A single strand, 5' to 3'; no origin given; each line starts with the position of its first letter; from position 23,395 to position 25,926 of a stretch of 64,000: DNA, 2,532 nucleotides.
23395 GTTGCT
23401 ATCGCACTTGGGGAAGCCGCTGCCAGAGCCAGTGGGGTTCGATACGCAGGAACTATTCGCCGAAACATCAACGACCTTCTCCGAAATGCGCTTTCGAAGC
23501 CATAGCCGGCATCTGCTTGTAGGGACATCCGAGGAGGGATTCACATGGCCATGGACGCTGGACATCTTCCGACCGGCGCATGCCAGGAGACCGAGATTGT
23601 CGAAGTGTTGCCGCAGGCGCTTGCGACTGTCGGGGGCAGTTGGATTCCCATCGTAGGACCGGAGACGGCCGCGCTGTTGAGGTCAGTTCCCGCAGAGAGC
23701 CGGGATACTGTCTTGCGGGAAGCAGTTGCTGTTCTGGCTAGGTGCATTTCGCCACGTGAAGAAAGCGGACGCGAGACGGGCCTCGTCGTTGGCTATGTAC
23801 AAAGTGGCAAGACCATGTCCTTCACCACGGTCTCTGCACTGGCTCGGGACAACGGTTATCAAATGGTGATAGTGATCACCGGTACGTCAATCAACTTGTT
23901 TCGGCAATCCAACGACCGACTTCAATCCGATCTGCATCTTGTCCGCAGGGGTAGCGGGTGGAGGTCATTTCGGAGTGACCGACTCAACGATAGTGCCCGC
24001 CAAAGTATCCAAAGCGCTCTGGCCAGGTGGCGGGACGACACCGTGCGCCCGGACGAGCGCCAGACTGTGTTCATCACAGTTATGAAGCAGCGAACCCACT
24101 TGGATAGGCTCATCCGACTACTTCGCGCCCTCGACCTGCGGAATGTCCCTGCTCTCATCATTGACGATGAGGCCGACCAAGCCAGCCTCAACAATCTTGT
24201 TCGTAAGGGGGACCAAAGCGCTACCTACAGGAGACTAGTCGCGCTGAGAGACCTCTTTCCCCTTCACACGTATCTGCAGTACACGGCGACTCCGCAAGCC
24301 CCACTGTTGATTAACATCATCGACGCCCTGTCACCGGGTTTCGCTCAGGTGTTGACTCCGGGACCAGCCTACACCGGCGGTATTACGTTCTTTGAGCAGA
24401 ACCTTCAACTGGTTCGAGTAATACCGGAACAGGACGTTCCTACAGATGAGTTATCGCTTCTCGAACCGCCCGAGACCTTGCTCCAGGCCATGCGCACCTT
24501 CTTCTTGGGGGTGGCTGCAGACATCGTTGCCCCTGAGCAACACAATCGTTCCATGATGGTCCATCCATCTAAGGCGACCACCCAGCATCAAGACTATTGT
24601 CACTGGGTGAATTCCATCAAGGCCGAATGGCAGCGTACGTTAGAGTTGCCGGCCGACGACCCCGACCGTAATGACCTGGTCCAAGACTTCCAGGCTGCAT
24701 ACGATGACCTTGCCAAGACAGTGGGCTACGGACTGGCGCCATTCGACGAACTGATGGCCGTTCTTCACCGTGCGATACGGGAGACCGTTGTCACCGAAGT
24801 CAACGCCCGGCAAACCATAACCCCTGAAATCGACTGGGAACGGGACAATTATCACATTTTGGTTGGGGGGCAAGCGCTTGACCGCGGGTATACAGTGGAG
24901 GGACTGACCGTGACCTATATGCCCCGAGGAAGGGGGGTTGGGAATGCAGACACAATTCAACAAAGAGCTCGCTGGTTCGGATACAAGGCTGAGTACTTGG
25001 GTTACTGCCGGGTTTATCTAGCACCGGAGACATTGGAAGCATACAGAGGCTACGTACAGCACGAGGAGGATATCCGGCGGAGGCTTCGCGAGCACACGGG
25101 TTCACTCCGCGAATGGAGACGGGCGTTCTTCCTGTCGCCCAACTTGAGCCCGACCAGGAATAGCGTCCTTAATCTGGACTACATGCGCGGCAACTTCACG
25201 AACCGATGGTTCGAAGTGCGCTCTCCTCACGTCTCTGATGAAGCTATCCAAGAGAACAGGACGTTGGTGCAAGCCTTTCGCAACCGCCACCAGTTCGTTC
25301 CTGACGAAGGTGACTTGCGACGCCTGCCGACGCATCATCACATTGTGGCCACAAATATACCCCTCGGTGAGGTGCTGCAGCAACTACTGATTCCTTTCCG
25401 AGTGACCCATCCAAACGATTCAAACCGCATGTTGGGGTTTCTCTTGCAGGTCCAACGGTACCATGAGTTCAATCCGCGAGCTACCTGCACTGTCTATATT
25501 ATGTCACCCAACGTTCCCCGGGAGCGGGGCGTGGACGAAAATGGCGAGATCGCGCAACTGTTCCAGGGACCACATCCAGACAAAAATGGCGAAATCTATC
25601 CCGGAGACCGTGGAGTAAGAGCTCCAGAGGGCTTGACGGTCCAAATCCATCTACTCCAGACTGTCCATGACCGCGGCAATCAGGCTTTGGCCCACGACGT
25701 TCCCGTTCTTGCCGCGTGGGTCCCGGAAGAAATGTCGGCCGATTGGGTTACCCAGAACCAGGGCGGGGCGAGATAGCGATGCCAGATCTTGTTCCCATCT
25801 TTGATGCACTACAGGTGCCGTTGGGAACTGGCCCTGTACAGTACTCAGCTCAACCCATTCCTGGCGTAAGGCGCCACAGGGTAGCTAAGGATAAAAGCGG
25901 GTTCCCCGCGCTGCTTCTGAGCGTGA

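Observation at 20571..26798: Four-gene Dcm / GHKL(MORC-like) ATPase / Z1 SF2-like ATPase / PD-(D/E)XK nuclease operon: predicted ATP-dependent restriction-defence system without experimental description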

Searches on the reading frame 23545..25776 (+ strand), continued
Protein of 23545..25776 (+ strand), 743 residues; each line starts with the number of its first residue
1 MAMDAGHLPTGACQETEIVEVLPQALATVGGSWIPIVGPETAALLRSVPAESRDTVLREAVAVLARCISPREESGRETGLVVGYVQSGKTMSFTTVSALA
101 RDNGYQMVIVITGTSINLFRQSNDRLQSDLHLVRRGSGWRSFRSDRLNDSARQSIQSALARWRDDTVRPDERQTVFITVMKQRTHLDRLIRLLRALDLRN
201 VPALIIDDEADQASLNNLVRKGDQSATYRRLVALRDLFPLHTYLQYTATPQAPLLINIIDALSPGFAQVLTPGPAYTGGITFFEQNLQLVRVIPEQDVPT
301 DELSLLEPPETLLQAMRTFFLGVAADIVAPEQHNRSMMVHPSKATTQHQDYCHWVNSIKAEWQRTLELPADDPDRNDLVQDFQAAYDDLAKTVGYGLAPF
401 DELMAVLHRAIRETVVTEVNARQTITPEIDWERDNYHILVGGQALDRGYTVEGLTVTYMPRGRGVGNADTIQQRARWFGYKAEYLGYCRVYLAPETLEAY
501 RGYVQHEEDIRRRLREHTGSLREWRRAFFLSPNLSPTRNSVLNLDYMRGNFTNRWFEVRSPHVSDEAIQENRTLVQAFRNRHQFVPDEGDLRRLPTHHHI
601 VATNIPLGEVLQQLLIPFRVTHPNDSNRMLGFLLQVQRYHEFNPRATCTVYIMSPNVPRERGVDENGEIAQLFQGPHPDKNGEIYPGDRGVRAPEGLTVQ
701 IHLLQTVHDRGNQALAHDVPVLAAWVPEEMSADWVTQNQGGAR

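Call 83: get_annotated_region(hit=H4, flank=5000)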
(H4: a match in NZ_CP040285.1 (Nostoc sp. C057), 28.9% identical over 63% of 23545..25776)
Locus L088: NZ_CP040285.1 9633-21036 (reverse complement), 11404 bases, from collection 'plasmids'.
description: Nostoc sp. C057 plasmid p057_D, complete sequence
organism: Nostoc sp. C057 (NCBI taxid 2576903)
taxonomy: Bacteria; Cyanobacteriota; Cyanophyceae; Nostocales; Nostocaceae; Nostoc; Nostoc sp. C057
host: -; source: Phaeoceros,pure culture; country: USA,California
typing (MOB-suite, as given by PLSDB): mobilizable; relaxase MOBP,MOBV
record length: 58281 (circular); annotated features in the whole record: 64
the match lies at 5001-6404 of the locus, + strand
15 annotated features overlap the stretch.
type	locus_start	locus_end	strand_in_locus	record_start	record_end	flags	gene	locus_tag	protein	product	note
CDS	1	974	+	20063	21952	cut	-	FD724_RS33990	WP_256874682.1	DEAD/DEAH box helicase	-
CDS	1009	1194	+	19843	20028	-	-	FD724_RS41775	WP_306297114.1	tyrosine-type recombinase/integrase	GO:0015074 - DNA integration [Evidence IEA]; GO:0006310 - DNA recombination [Evidence IEA]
CDS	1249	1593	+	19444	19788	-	-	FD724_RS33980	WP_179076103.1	hypothetical protein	-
CDS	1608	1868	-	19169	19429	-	-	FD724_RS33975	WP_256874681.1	hypothetical protein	-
CDS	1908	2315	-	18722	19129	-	-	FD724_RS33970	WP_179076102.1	type II toxin-antitoxin system VapC family toxin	-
CDS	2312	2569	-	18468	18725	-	-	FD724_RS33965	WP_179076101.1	hypothetical protein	-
CDS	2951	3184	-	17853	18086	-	-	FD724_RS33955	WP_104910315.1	hypothetical protein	-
CDS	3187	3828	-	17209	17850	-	-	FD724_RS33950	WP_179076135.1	ParA family protein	-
CDS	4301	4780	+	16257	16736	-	-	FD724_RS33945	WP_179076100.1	hypothetical protein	-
CDS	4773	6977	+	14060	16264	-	-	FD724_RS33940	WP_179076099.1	Z1 domain-containing protein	-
CDS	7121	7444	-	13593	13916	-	-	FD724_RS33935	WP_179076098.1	hypothetical protein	-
CDS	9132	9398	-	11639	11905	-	-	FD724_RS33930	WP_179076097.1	hypothetical protein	-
CDS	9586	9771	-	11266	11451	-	-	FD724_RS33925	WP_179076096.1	hypothetical protein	-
CDS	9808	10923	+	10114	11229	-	mobV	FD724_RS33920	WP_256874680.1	MobV family relaxase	GO:0006310 - DNA recombination [Evidence IEA]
CDS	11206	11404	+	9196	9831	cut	-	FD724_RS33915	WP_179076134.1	recombinase family protein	GO:0006310 - DNA recombination [Evidence IEA]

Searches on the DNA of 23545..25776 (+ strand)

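Call 80: search_dna_similar(query=L081:7965-10142:+, collection=ecoli_genomes, mode=distant, max_rows=10)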
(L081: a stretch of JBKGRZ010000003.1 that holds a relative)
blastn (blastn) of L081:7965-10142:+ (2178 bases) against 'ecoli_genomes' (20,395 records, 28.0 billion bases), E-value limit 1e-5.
No match.
